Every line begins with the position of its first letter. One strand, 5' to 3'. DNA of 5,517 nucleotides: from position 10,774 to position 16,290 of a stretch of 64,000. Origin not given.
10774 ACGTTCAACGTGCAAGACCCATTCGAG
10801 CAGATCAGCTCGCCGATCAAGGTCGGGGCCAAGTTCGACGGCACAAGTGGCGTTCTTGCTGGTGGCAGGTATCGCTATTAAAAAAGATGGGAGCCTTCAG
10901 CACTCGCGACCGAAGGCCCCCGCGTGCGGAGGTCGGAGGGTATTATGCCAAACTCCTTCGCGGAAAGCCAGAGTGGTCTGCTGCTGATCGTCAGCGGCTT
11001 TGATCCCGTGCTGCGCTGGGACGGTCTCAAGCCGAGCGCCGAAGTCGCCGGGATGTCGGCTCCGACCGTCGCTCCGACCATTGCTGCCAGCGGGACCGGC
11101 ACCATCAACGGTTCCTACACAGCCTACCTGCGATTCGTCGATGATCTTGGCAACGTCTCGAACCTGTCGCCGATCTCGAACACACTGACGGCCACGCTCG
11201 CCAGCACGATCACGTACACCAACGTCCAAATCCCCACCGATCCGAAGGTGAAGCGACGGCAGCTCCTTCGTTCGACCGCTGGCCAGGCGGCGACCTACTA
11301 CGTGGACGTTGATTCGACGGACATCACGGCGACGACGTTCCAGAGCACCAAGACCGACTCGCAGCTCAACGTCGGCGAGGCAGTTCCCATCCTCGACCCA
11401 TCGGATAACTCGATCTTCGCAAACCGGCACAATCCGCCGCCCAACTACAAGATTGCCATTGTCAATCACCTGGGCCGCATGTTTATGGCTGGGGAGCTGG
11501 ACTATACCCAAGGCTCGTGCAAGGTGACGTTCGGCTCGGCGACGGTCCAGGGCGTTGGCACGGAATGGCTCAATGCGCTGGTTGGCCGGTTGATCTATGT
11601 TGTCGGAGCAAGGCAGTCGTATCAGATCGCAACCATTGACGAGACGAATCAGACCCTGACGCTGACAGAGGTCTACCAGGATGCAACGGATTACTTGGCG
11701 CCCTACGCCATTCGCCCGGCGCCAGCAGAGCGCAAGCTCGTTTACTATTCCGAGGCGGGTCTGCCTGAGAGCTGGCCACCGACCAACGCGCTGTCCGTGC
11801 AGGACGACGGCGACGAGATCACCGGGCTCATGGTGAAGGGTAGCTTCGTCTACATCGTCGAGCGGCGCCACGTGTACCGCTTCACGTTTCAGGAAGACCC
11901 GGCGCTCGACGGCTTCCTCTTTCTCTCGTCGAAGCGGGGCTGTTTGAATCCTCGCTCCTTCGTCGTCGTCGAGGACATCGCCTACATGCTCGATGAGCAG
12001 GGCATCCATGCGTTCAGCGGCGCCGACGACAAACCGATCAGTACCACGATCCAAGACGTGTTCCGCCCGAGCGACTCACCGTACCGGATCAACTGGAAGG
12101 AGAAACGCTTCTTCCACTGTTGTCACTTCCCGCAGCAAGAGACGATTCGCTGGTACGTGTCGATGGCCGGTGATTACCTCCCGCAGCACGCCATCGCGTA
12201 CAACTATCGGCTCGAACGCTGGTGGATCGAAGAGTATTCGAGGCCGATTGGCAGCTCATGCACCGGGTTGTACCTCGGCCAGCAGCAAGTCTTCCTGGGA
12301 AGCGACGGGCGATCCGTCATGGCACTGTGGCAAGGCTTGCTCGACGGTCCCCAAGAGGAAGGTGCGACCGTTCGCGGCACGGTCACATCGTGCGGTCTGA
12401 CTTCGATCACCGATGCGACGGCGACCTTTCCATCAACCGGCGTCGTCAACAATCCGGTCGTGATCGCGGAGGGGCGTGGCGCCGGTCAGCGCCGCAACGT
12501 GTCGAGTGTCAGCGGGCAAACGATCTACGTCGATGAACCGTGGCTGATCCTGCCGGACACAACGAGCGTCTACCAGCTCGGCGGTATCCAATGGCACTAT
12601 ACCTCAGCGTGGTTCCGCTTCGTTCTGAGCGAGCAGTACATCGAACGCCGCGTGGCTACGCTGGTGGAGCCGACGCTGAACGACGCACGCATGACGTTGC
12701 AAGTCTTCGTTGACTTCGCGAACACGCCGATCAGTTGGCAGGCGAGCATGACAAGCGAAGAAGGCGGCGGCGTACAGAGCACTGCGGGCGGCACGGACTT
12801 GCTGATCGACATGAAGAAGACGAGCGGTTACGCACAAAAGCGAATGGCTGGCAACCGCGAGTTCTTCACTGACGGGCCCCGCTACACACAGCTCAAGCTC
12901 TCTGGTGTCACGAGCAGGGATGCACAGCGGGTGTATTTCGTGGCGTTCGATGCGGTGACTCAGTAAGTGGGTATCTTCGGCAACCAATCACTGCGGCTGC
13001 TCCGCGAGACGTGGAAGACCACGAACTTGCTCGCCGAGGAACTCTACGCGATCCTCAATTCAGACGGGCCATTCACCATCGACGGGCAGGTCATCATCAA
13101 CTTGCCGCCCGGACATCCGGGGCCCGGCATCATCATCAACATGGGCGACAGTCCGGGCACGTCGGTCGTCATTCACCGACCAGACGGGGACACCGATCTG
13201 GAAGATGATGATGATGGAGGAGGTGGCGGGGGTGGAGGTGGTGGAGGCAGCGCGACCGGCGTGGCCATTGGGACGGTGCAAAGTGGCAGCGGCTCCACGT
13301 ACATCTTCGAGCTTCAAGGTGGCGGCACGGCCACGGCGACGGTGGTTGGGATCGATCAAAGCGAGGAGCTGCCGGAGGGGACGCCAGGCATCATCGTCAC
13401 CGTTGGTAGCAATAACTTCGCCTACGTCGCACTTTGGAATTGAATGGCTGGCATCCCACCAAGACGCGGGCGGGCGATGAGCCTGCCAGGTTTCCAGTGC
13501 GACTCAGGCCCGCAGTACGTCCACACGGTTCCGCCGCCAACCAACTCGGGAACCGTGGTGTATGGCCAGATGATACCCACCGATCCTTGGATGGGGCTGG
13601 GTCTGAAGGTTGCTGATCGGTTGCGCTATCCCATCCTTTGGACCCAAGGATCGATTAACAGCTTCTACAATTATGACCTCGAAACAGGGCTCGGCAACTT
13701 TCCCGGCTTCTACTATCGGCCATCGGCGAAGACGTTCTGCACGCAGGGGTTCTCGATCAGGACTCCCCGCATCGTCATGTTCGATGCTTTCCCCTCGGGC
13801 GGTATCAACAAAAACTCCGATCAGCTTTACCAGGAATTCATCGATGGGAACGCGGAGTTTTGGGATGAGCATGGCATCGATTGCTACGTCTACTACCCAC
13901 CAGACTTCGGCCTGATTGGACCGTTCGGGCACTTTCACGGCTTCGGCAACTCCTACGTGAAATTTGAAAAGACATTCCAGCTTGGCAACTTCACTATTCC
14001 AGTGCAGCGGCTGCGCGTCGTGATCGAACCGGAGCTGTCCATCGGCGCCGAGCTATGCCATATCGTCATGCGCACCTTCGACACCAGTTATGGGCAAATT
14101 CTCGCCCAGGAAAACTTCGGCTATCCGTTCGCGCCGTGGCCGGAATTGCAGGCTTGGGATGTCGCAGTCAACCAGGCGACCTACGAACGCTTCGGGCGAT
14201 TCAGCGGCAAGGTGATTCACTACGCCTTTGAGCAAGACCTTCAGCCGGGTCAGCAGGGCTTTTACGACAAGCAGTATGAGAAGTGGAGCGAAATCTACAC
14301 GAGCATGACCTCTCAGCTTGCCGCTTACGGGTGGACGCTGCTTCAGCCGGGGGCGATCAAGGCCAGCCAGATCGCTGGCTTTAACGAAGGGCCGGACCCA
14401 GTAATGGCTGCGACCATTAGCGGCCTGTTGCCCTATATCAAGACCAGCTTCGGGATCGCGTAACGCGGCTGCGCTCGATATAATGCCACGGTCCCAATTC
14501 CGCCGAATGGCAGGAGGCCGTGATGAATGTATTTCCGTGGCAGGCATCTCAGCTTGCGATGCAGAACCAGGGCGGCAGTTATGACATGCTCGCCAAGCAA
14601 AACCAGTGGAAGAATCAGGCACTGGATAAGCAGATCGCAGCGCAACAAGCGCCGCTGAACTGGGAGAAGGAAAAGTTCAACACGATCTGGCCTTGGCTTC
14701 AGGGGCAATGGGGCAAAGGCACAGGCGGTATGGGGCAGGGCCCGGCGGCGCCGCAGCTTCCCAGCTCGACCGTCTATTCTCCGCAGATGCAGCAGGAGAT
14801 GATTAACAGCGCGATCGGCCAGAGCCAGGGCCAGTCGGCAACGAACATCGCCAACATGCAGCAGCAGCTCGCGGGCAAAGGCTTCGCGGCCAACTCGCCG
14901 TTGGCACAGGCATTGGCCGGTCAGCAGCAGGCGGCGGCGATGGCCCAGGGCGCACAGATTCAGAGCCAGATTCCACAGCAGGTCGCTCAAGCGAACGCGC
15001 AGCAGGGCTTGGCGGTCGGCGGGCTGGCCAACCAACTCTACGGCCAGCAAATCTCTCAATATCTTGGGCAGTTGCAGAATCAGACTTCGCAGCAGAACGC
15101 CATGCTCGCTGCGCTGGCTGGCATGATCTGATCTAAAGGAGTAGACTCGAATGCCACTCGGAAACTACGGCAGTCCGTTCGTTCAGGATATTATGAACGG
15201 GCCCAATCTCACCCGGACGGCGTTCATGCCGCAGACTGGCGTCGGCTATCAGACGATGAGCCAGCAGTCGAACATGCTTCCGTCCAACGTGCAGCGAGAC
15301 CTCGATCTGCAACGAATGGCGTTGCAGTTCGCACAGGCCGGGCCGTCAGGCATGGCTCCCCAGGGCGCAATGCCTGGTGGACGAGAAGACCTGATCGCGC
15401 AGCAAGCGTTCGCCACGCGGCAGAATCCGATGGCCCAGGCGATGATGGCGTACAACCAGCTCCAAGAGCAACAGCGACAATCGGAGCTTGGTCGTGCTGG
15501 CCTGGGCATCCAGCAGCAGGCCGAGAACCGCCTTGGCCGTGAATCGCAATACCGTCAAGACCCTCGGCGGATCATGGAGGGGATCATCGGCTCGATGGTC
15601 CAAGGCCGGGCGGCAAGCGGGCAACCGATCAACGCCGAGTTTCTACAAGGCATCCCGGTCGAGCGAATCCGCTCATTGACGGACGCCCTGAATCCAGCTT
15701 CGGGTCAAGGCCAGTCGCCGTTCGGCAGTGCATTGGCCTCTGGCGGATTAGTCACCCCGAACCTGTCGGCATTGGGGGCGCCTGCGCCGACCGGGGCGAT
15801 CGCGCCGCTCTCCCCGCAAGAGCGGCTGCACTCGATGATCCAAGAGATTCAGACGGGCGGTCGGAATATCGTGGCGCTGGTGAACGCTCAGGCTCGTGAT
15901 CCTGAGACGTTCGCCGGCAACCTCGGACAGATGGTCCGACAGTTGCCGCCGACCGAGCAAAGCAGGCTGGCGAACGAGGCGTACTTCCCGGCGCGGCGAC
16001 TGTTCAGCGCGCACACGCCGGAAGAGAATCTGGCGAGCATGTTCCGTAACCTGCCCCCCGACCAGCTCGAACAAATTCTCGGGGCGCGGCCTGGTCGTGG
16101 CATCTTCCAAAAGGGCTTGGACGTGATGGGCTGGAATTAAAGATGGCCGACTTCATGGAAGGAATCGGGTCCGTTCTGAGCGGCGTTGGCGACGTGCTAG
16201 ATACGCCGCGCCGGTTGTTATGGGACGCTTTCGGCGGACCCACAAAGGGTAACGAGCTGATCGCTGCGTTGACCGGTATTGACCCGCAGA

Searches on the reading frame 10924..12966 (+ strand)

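Call 10: search_protein_families(library=pfam, max_evalue=0.01, proteins=[window:10924-12966:+])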
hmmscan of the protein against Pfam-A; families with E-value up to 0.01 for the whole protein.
window:10924-12966:+ (680 aa): 0 families

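Call 31: search_protein_families(library=phrogs, max_evalue=0.001, proteins=[window:10924-12966:+])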
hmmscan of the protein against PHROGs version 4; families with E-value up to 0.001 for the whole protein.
window:10924-12966:+ (680 aa): 4 families
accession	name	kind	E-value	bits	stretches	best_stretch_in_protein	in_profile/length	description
phrog_511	-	head and packaging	1e-17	64.8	2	271-374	582-681/862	internal virion protein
phrog_3287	-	head and packaging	5.3e-13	49.6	1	266-438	168-346/524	virion structural protein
phrog_24607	-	tail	6.3e-05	22.6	1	193-256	4-68/674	tail protein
phrog_28473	-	tail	0.00026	21.2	1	195-268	12-87/367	tail fiber protein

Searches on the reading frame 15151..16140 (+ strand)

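Call 10: search_protein_families(library=pfam, max_evalue=0.01, proteins=[window:15151-16140:+])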
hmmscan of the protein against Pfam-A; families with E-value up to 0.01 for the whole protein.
window:15151-16140:+ (329 aa): 1 family
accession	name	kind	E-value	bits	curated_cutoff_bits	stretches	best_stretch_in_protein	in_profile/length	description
PF03934.19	T2SSK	-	0.0075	17.1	24.2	0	294-320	11-36/63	Type II secretion system (T2SS), protein K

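Call 31: search_protein_families(library=phrogs, max_evalue=0.001, proteins=[window:15151-16140:+])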
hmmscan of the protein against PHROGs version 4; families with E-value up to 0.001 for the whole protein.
window:15151-16140:+ (329 aa): 0 families
